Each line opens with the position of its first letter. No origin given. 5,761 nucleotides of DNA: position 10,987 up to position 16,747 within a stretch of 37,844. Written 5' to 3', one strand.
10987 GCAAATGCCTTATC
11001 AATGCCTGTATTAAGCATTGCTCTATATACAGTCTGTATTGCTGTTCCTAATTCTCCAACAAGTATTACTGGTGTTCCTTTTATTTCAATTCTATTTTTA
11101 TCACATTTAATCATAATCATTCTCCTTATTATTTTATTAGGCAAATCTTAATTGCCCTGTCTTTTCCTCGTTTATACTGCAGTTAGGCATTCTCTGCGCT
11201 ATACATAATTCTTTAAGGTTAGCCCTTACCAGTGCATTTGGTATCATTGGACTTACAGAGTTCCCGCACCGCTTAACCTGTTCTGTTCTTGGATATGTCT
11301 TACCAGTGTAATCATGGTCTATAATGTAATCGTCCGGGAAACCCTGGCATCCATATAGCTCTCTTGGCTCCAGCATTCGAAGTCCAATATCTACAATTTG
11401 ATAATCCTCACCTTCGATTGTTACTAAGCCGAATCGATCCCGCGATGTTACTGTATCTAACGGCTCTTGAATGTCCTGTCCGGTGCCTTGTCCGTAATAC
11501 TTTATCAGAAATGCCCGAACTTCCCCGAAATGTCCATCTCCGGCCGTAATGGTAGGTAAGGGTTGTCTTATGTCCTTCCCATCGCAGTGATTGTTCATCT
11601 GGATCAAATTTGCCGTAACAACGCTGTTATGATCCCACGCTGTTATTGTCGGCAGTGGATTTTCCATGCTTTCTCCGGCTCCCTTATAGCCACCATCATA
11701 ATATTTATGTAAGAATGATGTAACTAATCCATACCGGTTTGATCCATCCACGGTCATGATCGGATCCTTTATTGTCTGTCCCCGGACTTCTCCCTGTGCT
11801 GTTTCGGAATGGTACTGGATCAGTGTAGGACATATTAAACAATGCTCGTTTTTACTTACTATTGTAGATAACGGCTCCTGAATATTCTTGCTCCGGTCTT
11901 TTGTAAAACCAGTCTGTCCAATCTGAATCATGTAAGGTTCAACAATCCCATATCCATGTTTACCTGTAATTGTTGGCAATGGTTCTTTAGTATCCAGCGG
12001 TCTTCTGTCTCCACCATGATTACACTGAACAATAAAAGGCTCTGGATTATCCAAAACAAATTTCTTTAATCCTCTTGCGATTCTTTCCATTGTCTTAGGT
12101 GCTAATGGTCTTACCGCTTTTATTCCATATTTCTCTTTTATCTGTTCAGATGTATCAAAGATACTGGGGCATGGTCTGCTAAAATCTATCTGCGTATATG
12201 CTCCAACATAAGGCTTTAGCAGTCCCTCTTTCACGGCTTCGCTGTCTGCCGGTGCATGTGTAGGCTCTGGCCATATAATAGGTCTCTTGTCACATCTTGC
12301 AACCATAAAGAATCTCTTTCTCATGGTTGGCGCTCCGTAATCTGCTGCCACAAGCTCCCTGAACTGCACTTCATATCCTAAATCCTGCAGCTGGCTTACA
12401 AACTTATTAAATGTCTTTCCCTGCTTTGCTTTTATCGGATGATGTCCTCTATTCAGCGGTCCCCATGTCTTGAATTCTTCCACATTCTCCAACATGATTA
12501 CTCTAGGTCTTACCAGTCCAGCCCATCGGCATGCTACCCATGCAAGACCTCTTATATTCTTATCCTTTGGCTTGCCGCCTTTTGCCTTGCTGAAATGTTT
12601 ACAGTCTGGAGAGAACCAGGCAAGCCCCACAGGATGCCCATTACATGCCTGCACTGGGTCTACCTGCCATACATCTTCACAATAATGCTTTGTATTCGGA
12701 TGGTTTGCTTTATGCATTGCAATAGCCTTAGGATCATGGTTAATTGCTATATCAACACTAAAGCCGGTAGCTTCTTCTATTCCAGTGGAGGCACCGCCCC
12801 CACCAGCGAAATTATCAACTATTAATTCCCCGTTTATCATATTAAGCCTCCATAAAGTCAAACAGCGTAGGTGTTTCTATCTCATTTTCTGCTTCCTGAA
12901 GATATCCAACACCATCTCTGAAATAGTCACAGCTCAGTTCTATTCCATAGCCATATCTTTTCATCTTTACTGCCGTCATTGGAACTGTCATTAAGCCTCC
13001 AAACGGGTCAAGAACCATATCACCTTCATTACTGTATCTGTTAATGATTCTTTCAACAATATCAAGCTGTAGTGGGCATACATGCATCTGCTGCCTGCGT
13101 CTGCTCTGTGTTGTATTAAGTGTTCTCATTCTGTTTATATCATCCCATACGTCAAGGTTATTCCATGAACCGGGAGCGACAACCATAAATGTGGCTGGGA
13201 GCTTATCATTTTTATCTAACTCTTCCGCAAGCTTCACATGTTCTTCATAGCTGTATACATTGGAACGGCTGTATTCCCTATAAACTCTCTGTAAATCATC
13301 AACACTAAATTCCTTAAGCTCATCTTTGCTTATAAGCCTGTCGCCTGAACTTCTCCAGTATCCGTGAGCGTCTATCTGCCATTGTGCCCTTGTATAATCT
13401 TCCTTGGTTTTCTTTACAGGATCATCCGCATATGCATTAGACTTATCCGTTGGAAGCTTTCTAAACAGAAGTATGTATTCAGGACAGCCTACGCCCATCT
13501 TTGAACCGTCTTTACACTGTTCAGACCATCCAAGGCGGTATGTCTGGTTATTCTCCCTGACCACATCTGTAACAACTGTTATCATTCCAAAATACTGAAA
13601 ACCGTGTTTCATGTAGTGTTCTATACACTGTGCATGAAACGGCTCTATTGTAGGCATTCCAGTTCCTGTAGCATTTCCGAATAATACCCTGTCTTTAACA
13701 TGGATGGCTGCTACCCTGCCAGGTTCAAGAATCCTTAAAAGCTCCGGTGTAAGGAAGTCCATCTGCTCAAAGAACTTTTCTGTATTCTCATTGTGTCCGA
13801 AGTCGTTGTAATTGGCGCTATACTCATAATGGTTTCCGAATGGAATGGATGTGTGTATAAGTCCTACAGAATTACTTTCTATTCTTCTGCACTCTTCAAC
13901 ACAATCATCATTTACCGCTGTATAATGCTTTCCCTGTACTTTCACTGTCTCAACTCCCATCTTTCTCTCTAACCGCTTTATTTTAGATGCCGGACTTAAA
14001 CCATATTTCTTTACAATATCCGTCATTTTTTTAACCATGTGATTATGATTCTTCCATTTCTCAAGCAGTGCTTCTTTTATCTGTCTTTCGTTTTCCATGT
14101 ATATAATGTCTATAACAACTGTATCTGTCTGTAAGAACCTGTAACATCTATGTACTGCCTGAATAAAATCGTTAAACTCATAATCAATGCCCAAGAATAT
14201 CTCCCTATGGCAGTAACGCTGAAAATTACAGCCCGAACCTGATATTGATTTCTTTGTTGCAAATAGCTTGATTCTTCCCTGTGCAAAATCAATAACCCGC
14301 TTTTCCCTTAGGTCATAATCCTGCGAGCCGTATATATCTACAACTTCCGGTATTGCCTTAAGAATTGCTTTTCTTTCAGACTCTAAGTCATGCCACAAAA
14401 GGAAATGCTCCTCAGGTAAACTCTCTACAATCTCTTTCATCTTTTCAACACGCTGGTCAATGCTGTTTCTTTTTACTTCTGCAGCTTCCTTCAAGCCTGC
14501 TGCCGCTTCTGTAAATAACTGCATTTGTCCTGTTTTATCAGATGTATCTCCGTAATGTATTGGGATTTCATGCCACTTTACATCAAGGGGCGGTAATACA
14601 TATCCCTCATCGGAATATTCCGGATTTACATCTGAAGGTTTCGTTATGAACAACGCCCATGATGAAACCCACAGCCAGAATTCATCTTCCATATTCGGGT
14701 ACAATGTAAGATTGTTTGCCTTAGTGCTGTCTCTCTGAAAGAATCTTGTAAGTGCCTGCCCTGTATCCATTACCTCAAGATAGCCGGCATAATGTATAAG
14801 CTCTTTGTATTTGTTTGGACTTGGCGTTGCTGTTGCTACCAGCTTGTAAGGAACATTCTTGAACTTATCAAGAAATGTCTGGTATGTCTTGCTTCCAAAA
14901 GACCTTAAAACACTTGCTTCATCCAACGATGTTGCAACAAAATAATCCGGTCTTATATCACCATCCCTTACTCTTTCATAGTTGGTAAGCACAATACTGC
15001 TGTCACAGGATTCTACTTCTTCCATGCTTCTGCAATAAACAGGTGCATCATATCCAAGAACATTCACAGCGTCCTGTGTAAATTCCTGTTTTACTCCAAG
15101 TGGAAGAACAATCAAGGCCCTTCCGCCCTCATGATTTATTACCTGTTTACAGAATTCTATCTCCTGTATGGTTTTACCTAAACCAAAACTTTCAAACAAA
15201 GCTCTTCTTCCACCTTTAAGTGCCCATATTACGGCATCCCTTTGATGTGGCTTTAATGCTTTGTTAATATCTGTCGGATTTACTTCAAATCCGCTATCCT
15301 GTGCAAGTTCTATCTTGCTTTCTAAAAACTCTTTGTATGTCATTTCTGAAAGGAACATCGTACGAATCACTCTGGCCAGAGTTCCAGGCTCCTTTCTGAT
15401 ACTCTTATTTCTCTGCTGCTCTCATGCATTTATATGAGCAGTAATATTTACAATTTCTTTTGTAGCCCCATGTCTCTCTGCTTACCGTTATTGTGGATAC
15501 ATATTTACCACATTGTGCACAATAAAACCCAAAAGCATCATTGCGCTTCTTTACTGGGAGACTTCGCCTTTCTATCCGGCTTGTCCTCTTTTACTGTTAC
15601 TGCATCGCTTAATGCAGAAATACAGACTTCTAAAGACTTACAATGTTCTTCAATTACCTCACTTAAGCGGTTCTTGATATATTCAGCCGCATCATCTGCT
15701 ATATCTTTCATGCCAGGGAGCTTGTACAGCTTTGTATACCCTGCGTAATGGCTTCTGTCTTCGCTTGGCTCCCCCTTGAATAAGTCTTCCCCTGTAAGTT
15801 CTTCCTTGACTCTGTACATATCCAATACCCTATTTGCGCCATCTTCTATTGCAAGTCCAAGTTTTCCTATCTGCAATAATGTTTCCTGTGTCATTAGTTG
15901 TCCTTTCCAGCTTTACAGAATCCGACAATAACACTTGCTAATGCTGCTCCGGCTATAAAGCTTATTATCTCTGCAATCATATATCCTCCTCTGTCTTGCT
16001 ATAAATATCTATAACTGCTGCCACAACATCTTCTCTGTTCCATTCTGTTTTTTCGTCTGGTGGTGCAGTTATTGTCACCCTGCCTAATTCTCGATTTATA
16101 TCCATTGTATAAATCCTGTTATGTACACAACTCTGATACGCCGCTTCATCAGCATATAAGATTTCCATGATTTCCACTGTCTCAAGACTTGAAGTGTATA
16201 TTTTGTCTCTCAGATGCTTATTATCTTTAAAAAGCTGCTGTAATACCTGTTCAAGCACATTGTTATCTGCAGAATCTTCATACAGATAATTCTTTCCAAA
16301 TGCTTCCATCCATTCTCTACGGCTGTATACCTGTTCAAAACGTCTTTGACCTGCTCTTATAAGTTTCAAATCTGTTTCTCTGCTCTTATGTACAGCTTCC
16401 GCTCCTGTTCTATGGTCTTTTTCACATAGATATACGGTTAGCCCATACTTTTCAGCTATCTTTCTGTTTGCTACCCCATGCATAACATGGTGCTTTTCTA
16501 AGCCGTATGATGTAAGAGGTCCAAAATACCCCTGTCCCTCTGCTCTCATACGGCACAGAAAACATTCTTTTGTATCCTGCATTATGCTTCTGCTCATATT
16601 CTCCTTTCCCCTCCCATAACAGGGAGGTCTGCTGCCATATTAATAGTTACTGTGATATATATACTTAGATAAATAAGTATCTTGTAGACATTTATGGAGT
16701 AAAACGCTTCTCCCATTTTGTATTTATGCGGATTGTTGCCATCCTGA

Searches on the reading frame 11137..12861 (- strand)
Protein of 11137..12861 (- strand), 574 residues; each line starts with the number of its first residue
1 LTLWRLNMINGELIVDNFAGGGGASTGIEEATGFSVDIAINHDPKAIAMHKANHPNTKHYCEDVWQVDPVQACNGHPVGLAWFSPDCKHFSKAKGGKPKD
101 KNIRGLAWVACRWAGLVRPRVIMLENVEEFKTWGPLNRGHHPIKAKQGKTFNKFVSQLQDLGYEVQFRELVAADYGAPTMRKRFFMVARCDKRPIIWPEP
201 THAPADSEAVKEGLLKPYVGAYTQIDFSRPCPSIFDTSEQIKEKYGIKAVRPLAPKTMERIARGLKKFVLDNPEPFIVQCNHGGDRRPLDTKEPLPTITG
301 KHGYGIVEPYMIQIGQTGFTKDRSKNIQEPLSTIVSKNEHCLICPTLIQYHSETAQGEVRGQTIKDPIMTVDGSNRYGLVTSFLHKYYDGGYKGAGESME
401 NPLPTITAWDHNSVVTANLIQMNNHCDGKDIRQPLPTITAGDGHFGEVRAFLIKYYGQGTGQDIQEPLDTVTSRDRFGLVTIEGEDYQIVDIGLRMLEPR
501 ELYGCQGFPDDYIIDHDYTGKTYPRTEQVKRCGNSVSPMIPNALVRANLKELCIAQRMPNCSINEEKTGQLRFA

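Call 27: search_protein_families(library=phrogs, proteins=[window:11137-12861:-], max_evalue=0.00001)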
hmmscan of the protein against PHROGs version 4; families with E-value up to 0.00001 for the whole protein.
window:11137-12861:- (574 aa): 6 families
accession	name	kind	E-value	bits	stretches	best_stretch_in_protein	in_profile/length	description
phrog_116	-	other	1.6e-101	341.9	1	7-566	203-507/779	DNA methyltransferase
phrog_23072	-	other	8e-66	224.2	2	396-558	211-397/400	DNA methyltransferase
phrog_29443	-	unknown function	1.9e-63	215.1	1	12-158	3-150/273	-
phrog_363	-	other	5.1e-39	135.3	1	7-194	49-219/327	DNA methyltransferase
phrog_13621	-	unknown function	1.2e-31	110.1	1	458-555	19-115/121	-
phrog_5999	-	other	5.8e-31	107.7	1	13-110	4-103/109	DNA methyltransferase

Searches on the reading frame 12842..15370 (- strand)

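Call 27: search_protein_families(library=phrogs, proteins=[window:12842-15370:-], max_evalue=0.00001)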
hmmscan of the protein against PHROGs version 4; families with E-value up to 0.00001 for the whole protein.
window:12842-15370:- (842 aa): 10 families
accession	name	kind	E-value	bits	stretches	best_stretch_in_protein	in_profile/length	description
phrog_16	-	DNA, RNA and nucleotide metabolism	2.5e-123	414.3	1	14-842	252-927/986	DNA helicase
phrog_62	-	DNA, RNA and nucleotide metabolism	9.3e-36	123.8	1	29-470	687-1155/1881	DNA helicase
phrog_67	-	other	7.4e-29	102.3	1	294-836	29-355/743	DNA methyltransferase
phrog_31240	-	unknown function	1.8e-15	58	1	10-64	2-55/89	-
phrog_498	-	other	2.9e-09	37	1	746-816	348-412/633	DNA methyltransferase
phrog_11354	-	unknown function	4.9e-07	30.4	1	357-451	14-110/116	-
phrog_3008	-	other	1.4e-06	28.8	1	758-827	145-214/244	DNA methyltransferase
phrog_18293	-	other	2.6e-06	28.4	1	758-828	41-111/119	methyltransferase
phrog_6025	-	other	2.6e-06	28.2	1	478-598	7-107/192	DNA methyltransferase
phrog_6952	-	other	7.8e-06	26.9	0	761-826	112-177/181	DNA methyltransferase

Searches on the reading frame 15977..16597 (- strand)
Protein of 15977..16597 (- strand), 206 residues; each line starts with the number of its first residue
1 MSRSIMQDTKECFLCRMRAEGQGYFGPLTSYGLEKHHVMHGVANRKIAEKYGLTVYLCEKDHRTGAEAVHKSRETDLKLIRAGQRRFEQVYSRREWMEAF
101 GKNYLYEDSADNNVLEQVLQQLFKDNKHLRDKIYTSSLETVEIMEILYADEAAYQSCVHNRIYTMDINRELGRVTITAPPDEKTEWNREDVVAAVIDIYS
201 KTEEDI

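Call 6: search_protein_families(library=pfam, proteins=[window:15977-16597:-], max_evalue=0.01)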
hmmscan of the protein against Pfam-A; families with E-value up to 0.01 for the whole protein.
window:15977-16597:- (206 aa): 0 families

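Call 28: search_protein_families(library=phrogs, proteins=[window:15977-16597:-], max_evalue=0.00001)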
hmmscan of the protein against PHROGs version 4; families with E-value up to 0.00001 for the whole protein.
window:15977-16597:- (206 aa): 2 families
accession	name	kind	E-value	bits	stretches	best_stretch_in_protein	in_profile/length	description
phrog_7566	-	unknown function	1.5e-28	99.9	1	1-105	4-96/96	-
phrog_29930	-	unknown function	1.9e-07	32.2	1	67-105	4-42/44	-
